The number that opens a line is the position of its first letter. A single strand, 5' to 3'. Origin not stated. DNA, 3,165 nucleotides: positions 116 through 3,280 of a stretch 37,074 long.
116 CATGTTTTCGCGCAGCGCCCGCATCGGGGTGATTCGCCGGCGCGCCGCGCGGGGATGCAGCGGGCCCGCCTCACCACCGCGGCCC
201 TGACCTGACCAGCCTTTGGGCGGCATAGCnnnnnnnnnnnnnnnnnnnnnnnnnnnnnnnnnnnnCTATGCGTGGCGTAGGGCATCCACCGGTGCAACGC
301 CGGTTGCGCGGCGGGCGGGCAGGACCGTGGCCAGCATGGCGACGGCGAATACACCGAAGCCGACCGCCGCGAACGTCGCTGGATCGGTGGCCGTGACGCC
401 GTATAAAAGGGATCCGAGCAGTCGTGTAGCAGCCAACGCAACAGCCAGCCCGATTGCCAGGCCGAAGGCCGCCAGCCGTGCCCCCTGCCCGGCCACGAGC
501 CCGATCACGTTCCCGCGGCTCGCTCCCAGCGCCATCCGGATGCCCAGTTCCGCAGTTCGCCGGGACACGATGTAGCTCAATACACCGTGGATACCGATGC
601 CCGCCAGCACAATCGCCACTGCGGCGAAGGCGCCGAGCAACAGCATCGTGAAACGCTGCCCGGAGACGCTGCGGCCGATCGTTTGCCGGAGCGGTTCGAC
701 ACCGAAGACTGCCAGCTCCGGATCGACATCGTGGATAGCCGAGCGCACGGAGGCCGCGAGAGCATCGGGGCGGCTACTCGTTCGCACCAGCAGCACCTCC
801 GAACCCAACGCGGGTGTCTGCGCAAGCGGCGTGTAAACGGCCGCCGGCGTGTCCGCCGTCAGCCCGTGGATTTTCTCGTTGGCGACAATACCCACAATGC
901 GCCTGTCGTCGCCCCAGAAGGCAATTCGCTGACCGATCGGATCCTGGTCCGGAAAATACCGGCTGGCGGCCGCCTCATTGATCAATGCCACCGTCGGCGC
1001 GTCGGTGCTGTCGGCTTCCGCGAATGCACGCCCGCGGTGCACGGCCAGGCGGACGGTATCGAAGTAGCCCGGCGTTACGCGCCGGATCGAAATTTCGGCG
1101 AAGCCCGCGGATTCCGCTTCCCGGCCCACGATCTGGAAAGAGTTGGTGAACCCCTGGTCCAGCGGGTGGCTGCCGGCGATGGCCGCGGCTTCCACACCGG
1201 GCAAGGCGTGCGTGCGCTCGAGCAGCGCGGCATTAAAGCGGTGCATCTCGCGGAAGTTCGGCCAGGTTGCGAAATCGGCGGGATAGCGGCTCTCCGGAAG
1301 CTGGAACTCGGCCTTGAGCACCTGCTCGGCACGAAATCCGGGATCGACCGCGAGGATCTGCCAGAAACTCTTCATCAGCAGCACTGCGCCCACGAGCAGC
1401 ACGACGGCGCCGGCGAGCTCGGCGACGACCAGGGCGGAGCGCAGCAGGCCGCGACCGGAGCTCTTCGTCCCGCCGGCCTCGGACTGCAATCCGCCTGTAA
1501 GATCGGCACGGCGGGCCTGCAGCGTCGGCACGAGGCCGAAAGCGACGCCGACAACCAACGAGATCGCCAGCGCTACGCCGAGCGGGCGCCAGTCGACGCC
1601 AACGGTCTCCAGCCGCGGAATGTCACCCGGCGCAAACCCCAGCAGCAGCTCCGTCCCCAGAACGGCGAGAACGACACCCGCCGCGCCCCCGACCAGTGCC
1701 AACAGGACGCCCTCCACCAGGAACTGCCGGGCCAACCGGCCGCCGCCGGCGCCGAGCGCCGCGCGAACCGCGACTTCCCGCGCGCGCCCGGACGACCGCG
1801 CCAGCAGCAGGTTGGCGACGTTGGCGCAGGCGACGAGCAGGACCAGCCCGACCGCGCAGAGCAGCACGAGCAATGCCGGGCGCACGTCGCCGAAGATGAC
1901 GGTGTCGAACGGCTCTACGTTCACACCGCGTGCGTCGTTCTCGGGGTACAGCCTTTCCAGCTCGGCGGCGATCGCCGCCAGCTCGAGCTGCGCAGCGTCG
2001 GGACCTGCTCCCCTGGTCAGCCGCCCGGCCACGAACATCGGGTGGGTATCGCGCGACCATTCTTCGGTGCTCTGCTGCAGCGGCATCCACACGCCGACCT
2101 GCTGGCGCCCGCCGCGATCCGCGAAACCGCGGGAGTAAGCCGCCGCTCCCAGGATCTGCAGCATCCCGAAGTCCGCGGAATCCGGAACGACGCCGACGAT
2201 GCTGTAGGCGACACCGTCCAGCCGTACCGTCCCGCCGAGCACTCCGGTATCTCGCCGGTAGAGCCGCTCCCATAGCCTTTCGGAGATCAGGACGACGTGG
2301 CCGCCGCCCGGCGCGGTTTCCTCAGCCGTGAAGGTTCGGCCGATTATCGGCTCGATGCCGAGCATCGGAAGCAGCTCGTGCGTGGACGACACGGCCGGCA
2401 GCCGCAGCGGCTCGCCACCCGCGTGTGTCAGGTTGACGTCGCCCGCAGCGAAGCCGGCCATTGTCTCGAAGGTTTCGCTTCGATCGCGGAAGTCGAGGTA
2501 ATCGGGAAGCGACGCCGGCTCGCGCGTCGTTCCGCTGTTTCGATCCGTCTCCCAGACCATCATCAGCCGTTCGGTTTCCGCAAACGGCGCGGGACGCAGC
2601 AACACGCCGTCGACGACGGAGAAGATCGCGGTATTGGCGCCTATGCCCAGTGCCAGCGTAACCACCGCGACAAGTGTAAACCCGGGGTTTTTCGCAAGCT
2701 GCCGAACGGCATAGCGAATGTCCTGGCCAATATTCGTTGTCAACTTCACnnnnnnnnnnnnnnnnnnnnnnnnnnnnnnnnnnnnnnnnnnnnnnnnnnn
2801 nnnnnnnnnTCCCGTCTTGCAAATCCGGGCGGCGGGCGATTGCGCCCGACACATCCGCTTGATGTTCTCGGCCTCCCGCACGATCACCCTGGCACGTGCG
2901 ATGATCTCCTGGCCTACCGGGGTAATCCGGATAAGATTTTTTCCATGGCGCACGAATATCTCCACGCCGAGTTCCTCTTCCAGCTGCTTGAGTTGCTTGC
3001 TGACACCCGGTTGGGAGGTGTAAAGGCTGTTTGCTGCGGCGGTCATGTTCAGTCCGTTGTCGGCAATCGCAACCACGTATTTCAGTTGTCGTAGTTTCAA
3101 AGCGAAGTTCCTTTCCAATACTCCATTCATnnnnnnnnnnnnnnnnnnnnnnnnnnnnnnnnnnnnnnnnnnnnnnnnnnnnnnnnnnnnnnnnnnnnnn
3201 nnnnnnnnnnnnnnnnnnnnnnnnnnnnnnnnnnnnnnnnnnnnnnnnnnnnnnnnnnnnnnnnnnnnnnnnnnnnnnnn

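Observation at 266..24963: Nine intact ADOP-type permease paralogues plus one relic in a single co-oriented array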

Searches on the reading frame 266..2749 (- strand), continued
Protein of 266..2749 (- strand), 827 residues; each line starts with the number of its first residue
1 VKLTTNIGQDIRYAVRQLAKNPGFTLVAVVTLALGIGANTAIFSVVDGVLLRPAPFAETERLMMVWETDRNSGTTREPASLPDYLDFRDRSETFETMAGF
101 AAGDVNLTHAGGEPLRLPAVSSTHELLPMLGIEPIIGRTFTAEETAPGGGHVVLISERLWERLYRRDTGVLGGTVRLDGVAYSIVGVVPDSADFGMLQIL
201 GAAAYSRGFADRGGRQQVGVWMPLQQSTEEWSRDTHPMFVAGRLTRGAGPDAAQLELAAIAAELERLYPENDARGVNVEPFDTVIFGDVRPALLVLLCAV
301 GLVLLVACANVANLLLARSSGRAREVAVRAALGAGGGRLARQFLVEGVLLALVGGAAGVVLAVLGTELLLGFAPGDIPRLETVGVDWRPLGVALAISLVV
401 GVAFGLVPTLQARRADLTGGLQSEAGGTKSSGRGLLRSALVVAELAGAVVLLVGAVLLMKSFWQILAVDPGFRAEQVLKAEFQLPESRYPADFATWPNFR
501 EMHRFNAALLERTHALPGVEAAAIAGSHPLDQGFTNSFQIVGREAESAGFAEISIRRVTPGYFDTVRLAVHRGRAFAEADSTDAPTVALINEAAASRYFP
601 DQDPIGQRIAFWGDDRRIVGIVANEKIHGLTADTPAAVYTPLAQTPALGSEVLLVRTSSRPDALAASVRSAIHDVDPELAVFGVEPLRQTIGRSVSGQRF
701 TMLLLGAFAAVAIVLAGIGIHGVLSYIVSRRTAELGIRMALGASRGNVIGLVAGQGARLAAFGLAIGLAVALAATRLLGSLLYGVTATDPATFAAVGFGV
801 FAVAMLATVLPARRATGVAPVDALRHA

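Call 87: search_protein_families(library=ncbifam, proteins=[L167:13198-14562:+, L167:14595-15896:+, L167:12514-13185:+], max_evalue=1e-10)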
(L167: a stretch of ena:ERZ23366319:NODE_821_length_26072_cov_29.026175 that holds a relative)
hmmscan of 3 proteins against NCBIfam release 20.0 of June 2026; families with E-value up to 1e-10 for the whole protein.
L167:13198-14562:+ (454 aa): 34 families (the best 25 are shown)
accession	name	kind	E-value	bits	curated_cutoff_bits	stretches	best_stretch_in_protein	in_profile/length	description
TIGR01818.1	ntrC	equivalog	1.1e-106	357.4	558.6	1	9-394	1-377/463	nitrogen regulation protein NR(I)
TIGR02915.1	PEP_resp_reg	equivalog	9.2e-106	354.3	502.6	1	9-453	1-443/445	PEP-CTERM-box response regulator transcription factor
NF008469.0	PRK11361.1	equivalog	2.7e-103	346.2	714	1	5-453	3-455/461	acetoacetate metabolism transcriptional regulator AtoC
NF041946.1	LuxO_transreg_Vib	equivalog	9.1e-98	328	800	1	26-391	16-373/463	quorum-sensing sigma-54 dependent transcriptional regulator LuxO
NF051870.1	NAssimRespRegNtrX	equivalog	7.5e-97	325.1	600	1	8-453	3-451/452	nitrogen assimilation response regulator NtrX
NF049963.1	RespRegFlgRCampy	domain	2.4e-93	313.3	750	1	29-452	24-427/429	fla regulon two-component system response regulator FlgR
NF007689.0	PRK10365.1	equivalog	1.2e-91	307.8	760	1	8-449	7-439/441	sigma-54-dependent response regulator transcription factor ZraR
NF003451.0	PRK05022.1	equivalog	7e-89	298.9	476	1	135-451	174-507/512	nitric oxide reductase transcriptional regulator NorR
NF008176.1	PRK10923.1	equivalog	5.7e-88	295.6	620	1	8-394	5-381/469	nitrogen regulation protein NR(I)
NF011695.0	PRK15115.1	equivalog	2.9e-85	286.7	763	1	7-450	7-434/445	two-component system response regulator GlrR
NF041552.1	TF_PrdR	equivalog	4.7e-83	279.5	795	1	136-453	251-577/577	sigma-54 dependent transcriptional regulator PrdR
NF038308.1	RNA_repair_RtcR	equivalog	5.9e-83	279.5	650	1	97-392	125-430/530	RNA repair transcriptional activator RtcR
TIGR01817.1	nifA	equivalog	2.8e-82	277.2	528.85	1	142-400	187-444/534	nif-specific transcriptional activator NifA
NF050807.1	TransRegFlbDCaul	equivalog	1.5e-81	274.6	750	1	73-397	60-364/454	sigma-54-dependent transcriptional regulator FlbD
TIGR02974.1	phageshock_pspF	equivalog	6.3e-77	259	443.55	1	154-390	2-239/336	phage shock protein operon transcriptional activator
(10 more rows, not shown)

L167:14595-15896:+ (433 aa): 35 families (the best 25 are shown)
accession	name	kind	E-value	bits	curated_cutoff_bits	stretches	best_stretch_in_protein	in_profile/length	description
NF008468.0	PRK11360.1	equivalog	5.6e-32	110.9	646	1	212-432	384-608/616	two-component system sensor histidine kinase AtoS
NF007688.0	PRK10364.1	equivalog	2.7e-28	99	479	1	216-432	233-451/460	two-component system sensor histidine kinase ZraS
NF046044.1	PnpS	equivalog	1.6e-23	83.3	400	1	203-431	152-390/390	two-component system histidine kinase PnpS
TIGR02916.1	PEP_his_kin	equivalog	1.1e-20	73.8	300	1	302-431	549-679/679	XrtA/PEP-CTERM system histidine kinase PrsK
NF033092.0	HK_WalK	equivalog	2.1e-18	66.3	725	1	312-431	467-593/594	cell wall metabolism sensor histidine kinase WalK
NF010411.0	PRK13837.1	equivalog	9.9e-18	63.5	647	1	304-432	531-675/828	two-component system VirA-like sensor kinase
NF053867.1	SprKinKinDBac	equivalog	1.8e-17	63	775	1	323-432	387-497/500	sporulation kinase KinD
NF041777.1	sens_FixL_Rhizob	equivalog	1.1e-16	60.6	850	1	229-433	268-482/485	sensor protein FixL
NF008312.0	PRK11100.1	equivalog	1.6e-16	60.2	356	1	218-432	251-474/477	two-component system sensor histidine kinase CreC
NF052574.1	HisKinEspCMyxo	equivalog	2.2e-16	59.2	1200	1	228-433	422-638/785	serine histidine kinase EspC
TIGR02956.1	TMAO_torS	equivalog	2.7e-16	58.9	676.5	1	308-432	553-682/967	TMAO reductase system sensor histidine kinase/response regulator TorS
NF047496.1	HK_LIC11548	equivalog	2.3e-15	56.4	750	1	221-432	358-589/589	LIC_11548 family sensor histidine kinase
TIGR02966.1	phoR_proteo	equivalog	6.3e-15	55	334.2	1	203-424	96-327/333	phosphate regulon sensor histidine kinase PhoR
NF007793.0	PRK10490.1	equivalog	2.9e-14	52.1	1123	1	314-432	759-882/895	two-component system sensor histidine kinase KdpD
NF012163.2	BaeS_SmeS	equivalog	3.2e-14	52.7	500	1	313-417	331-444/457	sensor histidine kinase efflux regulator BaeS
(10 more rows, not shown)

L167:12514-13185:+ (223 aa): 151 families (the best 25 are shown)
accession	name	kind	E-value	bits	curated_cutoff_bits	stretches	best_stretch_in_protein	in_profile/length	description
NF038007.1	ABC_ATP_DarD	equivalog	7.9e-68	228.2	375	1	20-220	17-217/218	darobactin export ABC transporter ATP-binding protein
NF007826.0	PRK10535.1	equivalog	6.1e-59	199.9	966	1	1-219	1-219/648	macrolide ABC transporter ATP-binding protein/permease MacB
TIGR03608.1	L_ocin_972_ABC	subfamily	9.5e-56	188.5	254.85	1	22-215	12-205/206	putative bacteriocin export ABC transporter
TIGR02673.1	FtsE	equivalog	6.8e-54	182.8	264.85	1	19-216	13-210/214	cell division ATP-binding protein FtsE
TIGR02211.1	LolD_lipo_ex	equivalog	2.2e-53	181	307.75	1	4-221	1-219/221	lipoprotein-releasing ABC transporter ATP-binding protein LolD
NF007879.0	PRK10584.1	equivalog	1.6e-49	168.7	336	1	2-221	4-224/228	putative ABC transporter ATP-binding protein YbbA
TIGR02982.1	heterocyst_DevA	subfamily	1.6e-45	155.4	295.8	1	6-221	3-219/220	ABC exporter ATP-binding subunit, DevA family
TIGR03265.1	PhnT2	equivalog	1.5e-44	152.7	457.7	1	19-207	15-198/353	putative 2-aminoethylphosphonate ABC transporter ATP-binding protein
NF008639.0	PRK11629.1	equivalog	2.7e-44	151.3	360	1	3-221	5-224/234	lipoprotein-releasing ABC transporter ATP-binding protein LolD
TIGR02314.1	ABC_MetN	equivalog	1.5e-41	142.5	499.7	1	5-205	2-202/343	methionine ABC transporter ATP-binding protein MetN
NF008338.0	PRK11124.1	equivalog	2.1e-39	135.5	369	1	23-206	17-203/242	arginine ABC transporter ATP-binding protein ArtP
TIGR00968.1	3a0106s01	subfamily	3.1e-39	134.9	342.75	1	22-207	14-194/237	sulfate ABC transporter ATP-binding protein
TIGR02315.1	ABC_phnC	equivalog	4.5e-38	131.1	266.1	1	5-219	2-222/243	phosphonate ABC transporter ATP-binding protein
NF040933.2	ABC_arch_GlcV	equivalog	1.5e-37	129.3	450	1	5-206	3-204/357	glucose ABC transporter ATP-binding protein GlcV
NF006987.0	PRK09452.1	equivalog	2.4e-37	128.5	482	1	4-207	17-211/378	spermidine/putrescine ABC transporter ATP-binding protein PotA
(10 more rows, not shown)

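Call 88: search_protein_families(library=pfam, proteins=[L167:14595-15896:+, L166:1979-2455:+, L167:13198-14562:+], max_evalue=0.01)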
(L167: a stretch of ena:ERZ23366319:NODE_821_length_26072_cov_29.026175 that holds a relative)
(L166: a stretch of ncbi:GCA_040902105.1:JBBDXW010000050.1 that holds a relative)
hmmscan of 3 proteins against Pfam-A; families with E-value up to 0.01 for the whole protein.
L167:14595-15896:+ (433 aa): 3 families
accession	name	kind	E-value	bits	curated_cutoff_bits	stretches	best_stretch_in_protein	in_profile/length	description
PF02518.31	HATPase_c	-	1.4e-21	77.4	26.4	1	330-432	2-109/111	Histidine kinase-, DNA gyrase B-, and HSP90-like ATPase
PF00512.31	HisKA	-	0.00014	22.3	26.9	1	223-283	2-54/66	His Kinase A (phospho-acceptor) domain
PF13581.12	HATPase_c_2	-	0.0015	19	27.4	1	339-409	37-112/127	Histidine kinase-like ATPase domain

L166:1979-2455:+ (158 aa): 1 family
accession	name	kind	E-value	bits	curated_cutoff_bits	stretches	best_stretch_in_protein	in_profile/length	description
PF12704.14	MacB_PCD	-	0.002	18.9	27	1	5-59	150-205/207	MacB-like periplasmic core domain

L167:13198-14562:+ (454 aa): 11 families
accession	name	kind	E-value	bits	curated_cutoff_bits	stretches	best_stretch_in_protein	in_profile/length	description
PF00158.32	Sigma54_activat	-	1.1e-60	204.7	20.2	1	154-320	2-168/168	Sigma-54 interaction domain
PF00072.30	Response_reg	-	1.2e-22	80.6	30.2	1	9-123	1-110/111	Response regulator receiver domain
PF25601.1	AAA_lid_14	-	3.7e-22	78.4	27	1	325-395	1-71/87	AAA+ ATPase lid domain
PF14532.12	Sigma54_activ_2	-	1.9e-16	61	25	1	154-324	1-138/138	Sigma-54 interaction domain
PF02954.25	HTH_8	-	1.1e-15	57.5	22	1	411-452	1-42/42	Bacterial regulatory protein, Fis family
PF07728.20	AAA_5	-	4.5e-06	27.2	22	1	176-296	1-124/139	AAA domain (dynein-related subfamily)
PF00004.35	AAA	-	7.3e-06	26.9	21.2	1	177-294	1-109/131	ATPase family associated with various cellular activities (AAA)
PF18024.7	HTH_50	-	5.6e-05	23.2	27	1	412-453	8-48/50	Helix-turn-helix domain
PF13191.12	AAA_16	-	0.00018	22.5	32.6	1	159-206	8-56/167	AAA ATPase domain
PF13556.12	HTH_30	-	0.00028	21.1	27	1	426-451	10-35/59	PucR C-terminal helix-turn-helix domain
PF13518.12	HTH_28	-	0.0094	16.5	25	0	420-453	6-37/52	Helix-turn-helix domain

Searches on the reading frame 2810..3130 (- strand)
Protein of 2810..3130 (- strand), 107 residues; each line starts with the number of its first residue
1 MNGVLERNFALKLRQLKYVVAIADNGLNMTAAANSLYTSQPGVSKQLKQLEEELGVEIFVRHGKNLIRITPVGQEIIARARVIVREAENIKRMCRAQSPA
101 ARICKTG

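Call 55: search_protein_families(library=pfam, proteins=[window:2810-3130:-], max_evalue=0.01)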
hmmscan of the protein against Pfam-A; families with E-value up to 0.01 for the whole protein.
seq(107 aa): 3 families
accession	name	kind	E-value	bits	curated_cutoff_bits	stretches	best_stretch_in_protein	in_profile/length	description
PF00126.33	HTH_1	-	4.4e-19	68.6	26.6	1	13-74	1-60/60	Bacterial regulatory helix-turn-helix protein, lysR family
PF13556.12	HTH_30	-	0.00069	19.8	27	1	19-57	5-43/59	PucR C-terminal helix-turn-helix domain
PF12802.13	MarR_2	-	0.0034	18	27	1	13-52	5-46/61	MarR family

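Call 75: search_protein_families(library=ncbifam, proteins=[window:2810-3130:-], max_evalue=0.00001)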
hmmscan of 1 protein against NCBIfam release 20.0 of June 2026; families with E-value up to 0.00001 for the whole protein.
seq(107 aa): 41 families (the best 25 are shown)
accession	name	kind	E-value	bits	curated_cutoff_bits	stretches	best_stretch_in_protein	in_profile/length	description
NF009326.0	PRK12681.1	equivalog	6.9e-31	107.9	436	1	11-97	1-87/324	HTH-type transcriptional regulator CysB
NF009327.0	PRK12684.1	subfamily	3.5e-29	102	402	1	11-95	1-85/313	CysB family HTH-type transcriptional regulator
NF009325.0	PRK12680.1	equivalog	1.7e-27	96.5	482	1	12-97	2-87/327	LysR family transcriptional regulator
NF009324.0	PRK12679.1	equivalog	8.7e-21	74.3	491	1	12-94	2-84/316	HTH-type transcriptional regulator Cbl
NF007385.0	PRK09906.1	equivalog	4.4e-19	68.7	356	1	12-102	2-90/296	DNA-binding transcriptional regulator HcaR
NF053705.1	TransRegGltCGpos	equivalog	4.3e-17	62.3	350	1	12-92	2-80/300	glutamate biosynthesis transcriptional regulator GltC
NF047520.1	trans_act_CidR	equivalog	9.1e-17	61.2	415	1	12-91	2-79/292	cidABC operon transcriptional activator CidR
NF008416.0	PRK11242.1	equivalog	5.4e-16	58.8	277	1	13-92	3-80/300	transcriptional regulator CynR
NF040786.1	LysR_Sec_metab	equivalog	4.2e-15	55.5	250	1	12-98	2-86/298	selenium metabolism-associated LysR family transcriptional regulator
TIGR03339.1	phn_lysR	subfamily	1.2e-13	51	341.1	1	15-96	1-80/279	aminoethylphosphonate catabolism associated LysR family transcriptional regulator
NF047354.1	trans_reg_GltC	equivalog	1.7e-13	50.8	300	1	12-98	2-86/290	glutamate biosynthesis transcriptional regulator GltC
NF007439.0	PRK09986.1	equivalog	1.9e-13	50.4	290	1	6-90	2-84/296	LysR family transcriptional regulator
NF050018.1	StrsTransRegOxyRFcella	equivalog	7.8e-13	48.6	500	1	13-103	3-91/289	oxidative stress transcriptional regulator OxyR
NF008361.0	PRK11151.1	equivalog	8.9e-13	48.2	329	1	12-98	2-86/305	DNA-binding transcriptional regulator OxyR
NF058504.1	TransRegCcpCBac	equivalog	1.1e-12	47.9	400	1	17-96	7-84/287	transcriptional regulator CcpC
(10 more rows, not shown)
